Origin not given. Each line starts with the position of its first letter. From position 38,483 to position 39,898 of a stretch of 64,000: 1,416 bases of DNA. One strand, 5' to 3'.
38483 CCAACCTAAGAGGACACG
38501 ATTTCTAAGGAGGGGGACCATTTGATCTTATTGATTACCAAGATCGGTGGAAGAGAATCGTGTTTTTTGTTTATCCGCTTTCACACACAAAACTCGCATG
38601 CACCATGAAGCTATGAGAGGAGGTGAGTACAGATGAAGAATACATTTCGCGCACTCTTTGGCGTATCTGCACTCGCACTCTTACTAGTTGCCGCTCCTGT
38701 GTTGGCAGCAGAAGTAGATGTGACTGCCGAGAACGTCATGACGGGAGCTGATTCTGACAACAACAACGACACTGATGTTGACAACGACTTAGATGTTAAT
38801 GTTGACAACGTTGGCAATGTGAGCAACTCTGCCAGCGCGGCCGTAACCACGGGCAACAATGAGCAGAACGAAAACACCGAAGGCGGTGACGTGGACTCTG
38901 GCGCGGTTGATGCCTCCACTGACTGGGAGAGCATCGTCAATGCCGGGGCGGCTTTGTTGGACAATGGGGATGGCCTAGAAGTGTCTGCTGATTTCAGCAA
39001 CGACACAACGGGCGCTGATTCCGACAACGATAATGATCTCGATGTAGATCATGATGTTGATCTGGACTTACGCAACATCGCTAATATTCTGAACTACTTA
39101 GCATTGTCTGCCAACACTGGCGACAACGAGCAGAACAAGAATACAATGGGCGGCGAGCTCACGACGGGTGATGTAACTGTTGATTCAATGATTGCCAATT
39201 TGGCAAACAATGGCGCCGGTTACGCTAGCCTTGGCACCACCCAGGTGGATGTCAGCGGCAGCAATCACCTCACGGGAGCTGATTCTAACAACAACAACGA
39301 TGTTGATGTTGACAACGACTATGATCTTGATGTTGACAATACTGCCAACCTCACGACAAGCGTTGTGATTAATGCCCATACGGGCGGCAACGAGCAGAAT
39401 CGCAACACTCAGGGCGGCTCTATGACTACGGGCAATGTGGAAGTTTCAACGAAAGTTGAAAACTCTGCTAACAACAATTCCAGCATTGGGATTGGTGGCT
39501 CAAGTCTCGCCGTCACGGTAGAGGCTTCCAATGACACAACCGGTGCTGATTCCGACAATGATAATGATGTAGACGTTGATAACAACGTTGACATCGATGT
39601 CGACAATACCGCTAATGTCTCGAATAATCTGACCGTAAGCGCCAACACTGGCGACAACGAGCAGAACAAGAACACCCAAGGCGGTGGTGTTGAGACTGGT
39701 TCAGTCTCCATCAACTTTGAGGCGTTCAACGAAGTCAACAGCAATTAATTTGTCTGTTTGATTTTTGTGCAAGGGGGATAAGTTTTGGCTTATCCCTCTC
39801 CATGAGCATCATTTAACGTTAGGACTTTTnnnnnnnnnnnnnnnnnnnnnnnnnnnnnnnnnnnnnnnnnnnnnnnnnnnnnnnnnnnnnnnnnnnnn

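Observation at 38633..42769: Two large secreted proteins are built from an unrecognised 75-90 aa tandem repeat that is shared with the peptidase tail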

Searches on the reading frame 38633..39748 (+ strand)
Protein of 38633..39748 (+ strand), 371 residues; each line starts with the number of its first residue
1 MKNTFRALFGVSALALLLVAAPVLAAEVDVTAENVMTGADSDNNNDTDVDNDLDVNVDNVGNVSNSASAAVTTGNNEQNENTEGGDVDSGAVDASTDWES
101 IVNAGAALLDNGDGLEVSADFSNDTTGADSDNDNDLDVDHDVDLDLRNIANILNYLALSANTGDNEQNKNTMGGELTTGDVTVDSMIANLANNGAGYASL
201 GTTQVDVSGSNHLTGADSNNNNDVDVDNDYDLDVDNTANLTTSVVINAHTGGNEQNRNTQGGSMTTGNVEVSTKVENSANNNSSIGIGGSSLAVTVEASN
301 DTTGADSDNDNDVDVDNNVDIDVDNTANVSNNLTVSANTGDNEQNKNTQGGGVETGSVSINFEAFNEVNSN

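Call 3: search_protein_families(library=pfam, proteins=[window:38633-39748:+], max_evalue=0.1)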
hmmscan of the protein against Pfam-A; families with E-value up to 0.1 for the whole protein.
window:38633-39748:+ (371 aa): 0 families

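Call 4: search_protein_families(library=ncbifam, proteins=[window:38633-39748:+], max_evalue=0.1)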
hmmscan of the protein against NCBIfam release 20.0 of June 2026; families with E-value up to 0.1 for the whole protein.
window:38633-39748:+ (371 aa): 0 families

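Call 9: search_solved_structures(query=window:38633-39748:+, max_evalue=1)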
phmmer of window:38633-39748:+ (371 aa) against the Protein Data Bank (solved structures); distinct sequences matched with E-value up to 1: 0.

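Call 15: find_homologous_proteins(query=window:38633-39748:+)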
Query window:38633-39748:+ (371 aa): 191 proteins with E <= 0.001 among 8000 candidates; the best 120 are listed.
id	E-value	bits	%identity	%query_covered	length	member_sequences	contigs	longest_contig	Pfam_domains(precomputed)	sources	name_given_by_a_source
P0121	7.5e-213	724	100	100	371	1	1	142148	-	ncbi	ncbi:MAG: hypothetical protein WEA04_01910 [Candidatus Andersenbacteria bacterium]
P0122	4.3e-128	446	65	100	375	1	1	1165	-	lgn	-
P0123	9.4e-124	431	65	99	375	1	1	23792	-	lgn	-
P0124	4.2e-122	426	65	100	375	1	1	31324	-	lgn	-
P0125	4.8e-121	422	62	99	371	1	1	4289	-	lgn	-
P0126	1.8e-116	407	62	100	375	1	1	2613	-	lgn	-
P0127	4.6e-114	399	63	99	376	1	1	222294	-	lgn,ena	-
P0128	2.4e-110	387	60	95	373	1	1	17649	-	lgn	-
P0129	2.2e-108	381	56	99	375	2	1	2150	-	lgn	-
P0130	5.4e-108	379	58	95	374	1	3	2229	-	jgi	jgi:hypothetical protein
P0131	8.5e-108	379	60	100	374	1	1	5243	-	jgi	jgi:hypothetical protein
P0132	1.1e-105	372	59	100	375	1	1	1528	-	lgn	-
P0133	5.4e-105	370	57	100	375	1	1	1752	-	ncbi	-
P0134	7.8e-104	366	57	95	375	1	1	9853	-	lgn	-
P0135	2.0e-103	364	55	100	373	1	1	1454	-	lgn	-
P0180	1.7e-36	144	35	85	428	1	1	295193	-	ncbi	-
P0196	1.1e-29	122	37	71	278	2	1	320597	-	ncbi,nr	ncbi:hypothetical protein HYW32_03810 [Candidatus Berkelbacteria bacterium]|nr:hypothetical protein 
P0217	1.1e-19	89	38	66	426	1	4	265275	-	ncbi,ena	-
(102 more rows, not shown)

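Call 26: predict_structure(alignment_id=A2)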
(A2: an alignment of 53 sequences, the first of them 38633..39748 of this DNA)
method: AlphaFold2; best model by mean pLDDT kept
length: 371 residues; sequences in the alignment: 53
mean_pLDDT: 80.0   pTM: 0.69
mean pLDDT of the five models: 80.0, 69.1, 63.7, 61.5, 45.3
residues with pLDDT >= 90: 107; 70-90: 205; 50-70: 35; < 50: 24
segments of 3 or more residues with pLDDT < 50: 1-5, 7-23
pLDDT, mean of each block of 10 residues (from residue 1): 44 40 62 74 78 79 92 88 85 91 67 73 74 81 84 94 88 88 93 65 80 75 82 87 94 86 91 92 57 80 75 82 86 92 83 91 87 59
secondary structure, 60 per line:
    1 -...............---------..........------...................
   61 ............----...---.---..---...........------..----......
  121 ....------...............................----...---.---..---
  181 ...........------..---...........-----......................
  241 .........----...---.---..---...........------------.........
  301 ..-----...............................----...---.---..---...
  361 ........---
elements in order: H2-16 E26-35 E42-72 E77-79 E92-102 E115-124 E131-161 E166-168 E181-191 E203-213 E219-249 E254-256 E269-279 E292-302 E308-338 E343-345 E358-368

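Call 65: find_encoding_contigs(protein=P0196, flank=10000, max_places=1)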
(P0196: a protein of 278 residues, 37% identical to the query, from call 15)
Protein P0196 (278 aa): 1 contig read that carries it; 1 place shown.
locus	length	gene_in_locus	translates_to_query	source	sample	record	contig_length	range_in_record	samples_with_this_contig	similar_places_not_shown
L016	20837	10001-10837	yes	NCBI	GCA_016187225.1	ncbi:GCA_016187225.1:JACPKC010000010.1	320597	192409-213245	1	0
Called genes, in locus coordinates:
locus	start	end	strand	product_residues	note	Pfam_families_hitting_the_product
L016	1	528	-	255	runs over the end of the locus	PF01061:ABC2_membrane, PF12698:ABC2_membrane_3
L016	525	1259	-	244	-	PF00005:ABC_tran, PF13304:AAA_21 (faint)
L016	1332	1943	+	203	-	-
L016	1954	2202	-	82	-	-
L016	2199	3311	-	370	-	PF13742:tRNA_anti_2, PF02601:Exonuc_VII_L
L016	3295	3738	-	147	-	PF00293:NUDIX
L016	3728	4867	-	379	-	PF13439:Glyco_transf_4, PF20706:GT4-conflict, PF00534:Glycos_transf_1, PF13692:Glyco_trans_1_4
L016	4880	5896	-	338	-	PF06723:MreB_Mbl, PF00022:Actin, PF00012:HSP70, PF06277:EutA (weak), PF14450:FtsA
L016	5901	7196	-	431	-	PF00275:EPSP_synthase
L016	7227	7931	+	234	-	-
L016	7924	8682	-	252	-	PF04203:Sortase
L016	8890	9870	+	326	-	-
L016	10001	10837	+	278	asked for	-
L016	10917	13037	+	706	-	-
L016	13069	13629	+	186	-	PF04203:Sortase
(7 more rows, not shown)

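Call 84: fold_search(model_id=the predicted structure, library=pdb)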
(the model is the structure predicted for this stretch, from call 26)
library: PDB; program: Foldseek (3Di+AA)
matches with E <= 10: 88; with E <= 0.001: 0
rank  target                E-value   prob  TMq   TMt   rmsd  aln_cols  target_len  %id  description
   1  9u4u_A                1.4e-02  0.06  0.07  0.12  36.4       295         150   12  Structure of the functional amyloid FapC from Pseudomonas sp.UK4 (released 2025-08-06)
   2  5awf_E                2.8e-01  0.02  0.09  0.09  41.5       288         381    9  Crystal structure of SufB-SufC-SufD complex from Escherichia coli (released 2015-11-11)
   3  5awf_A                2.8e-01  0.02  0.07  0.07  40.5       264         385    8  Crystal structure of SufB-SufC-SufD complex from Escherichia coli (released 2015-11-11)
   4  9ozl_B                2.9e-01  0.01  0.05  0.05  40.9       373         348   12  Crystal structure of the polysaccharide lyase RbmB from Vibrio cholerae (released 2026-03-11)
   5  9ozl_C                3.9e-01  0.01  0.05  0.05  41.7       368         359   10  Crystal structure of the polysaccharide lyase RbmB from Vibrio cholerae (released 2026-03-11)
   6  4kh3                  4.3e-01  0.00  0.04  0.03  48.0       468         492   10  Structure of a bacterial self-associating protein (released 2014-01-15)
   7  5uyt_A                4.5e-01  0.00  0.05  0.04  43.5       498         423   11  Crystal structure of ice binding protein from an Antarctic bacterium Flavobacteriaceae (released 2017-10-25)
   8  9ozd_A                5.5e-01  0.01  0.06  0.06  40.7       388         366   11  Crystal structure of the polysaccharide lyase RbmB from Vibrio cholerae bound to Vibrio Polysaccharide (released 2026-03-11)
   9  5gkd_A                5.8e-01  0.00  0.05  0.03  41.3       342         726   12  Structure of PL6 family alginate lyase AlyGC (released 2017-02-08)
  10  7xz8                  6.1e-01  0.01  0.06  0.05  44.4       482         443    9  Mutant (K141A) of the N-terminal domain of fucoidan lyase FdlA (released 2022-09-28)
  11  5awg_B                6.4e-01  0.01  0.09  0.09  42.4       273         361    8  Crystal structure of Hg-bound SufB-SufC-SufD complex from Escherichia coli (released 2015-11-11)
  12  5awf_B                6.7e-01  0.01  0.07  0.07  40.4       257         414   11  Crystal structure of SufB-SufC-SufD complex from Escherichia coli (released 2015-11-11)
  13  7xze_A                7.7e-01  0.00  0.05  0.05  44.2       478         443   11  Mutant (H176A) of the N-terminal domain of fucoidan lyase FdlA (released 2022-09-28)
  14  7xzd_A                8.1e-01  0.00  0.05  0.04  42.8       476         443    9  Mutant (F179A) of the N-terminal domain of fucoidan lyase FdlA (released 2022-09-28)
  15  7xzd_B                8.9e-01  0.00  0.05  0.05  42.4       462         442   10  Mutant (F179A) of the N-terminal domain of fucoidan lyase FdlA (released 2022-09-28)
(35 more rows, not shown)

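Call 88: find_encoding_contigs(protein=P0180, flank=8000, max_places=1)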
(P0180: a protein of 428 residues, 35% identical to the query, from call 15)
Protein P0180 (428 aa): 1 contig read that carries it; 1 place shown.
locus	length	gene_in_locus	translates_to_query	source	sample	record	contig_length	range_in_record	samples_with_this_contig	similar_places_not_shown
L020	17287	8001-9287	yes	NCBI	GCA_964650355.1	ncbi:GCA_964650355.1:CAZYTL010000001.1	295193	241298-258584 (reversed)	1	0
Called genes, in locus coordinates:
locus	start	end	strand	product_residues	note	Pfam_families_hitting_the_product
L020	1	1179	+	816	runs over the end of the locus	-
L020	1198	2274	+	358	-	-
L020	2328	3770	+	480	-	-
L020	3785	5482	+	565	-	-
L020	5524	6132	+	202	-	PF04203:Sortase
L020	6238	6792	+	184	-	-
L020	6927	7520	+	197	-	-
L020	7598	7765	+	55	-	PF10055:DUF2292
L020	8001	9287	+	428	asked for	-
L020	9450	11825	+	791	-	-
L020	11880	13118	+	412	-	-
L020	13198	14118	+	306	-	-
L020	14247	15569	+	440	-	PF06277:EutA (faint), PF11104:PilM_2 (faint), PF14450:FtsA (weak), PF02491:SHS2_FTSA, PF06723:MreB_Mbl (weak), PF14450:FtsA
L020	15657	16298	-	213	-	-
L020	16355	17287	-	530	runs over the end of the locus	-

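Call 89: find_encoding_contigs(protein=P0217, flank=8000, max_places=1)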
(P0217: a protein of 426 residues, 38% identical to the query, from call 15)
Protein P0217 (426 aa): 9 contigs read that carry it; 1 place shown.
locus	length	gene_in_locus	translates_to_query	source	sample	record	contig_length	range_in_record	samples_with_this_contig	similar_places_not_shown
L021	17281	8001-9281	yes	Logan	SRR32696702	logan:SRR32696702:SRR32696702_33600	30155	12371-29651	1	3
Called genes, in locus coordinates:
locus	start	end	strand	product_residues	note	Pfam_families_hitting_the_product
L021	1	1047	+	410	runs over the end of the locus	PF05922:Inhibitor_I9, PF00082:Peptidase_S8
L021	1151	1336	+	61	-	-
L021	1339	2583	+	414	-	PF13506:Glyco_transf_21, PF03142:Chitin_synth_2 (faint), PF00535:Glycos_transf_2, PF10111:Glyco_tranf_2_2, PF13641:Glyco_tranf_2_3, PF13632:Glyco_trans_2_3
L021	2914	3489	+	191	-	PF12389:Peptidase_M73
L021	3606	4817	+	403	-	PF00932:LTD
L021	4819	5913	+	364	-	PF00353:HemolysinCabind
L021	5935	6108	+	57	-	-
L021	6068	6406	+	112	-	-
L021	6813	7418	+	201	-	-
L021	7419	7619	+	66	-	PF10055:DUF2292 (weak)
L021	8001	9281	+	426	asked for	-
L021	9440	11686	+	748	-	-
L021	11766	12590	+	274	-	-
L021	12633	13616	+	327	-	PF00188:CAP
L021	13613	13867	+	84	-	PF18900:DUF5656 (weak)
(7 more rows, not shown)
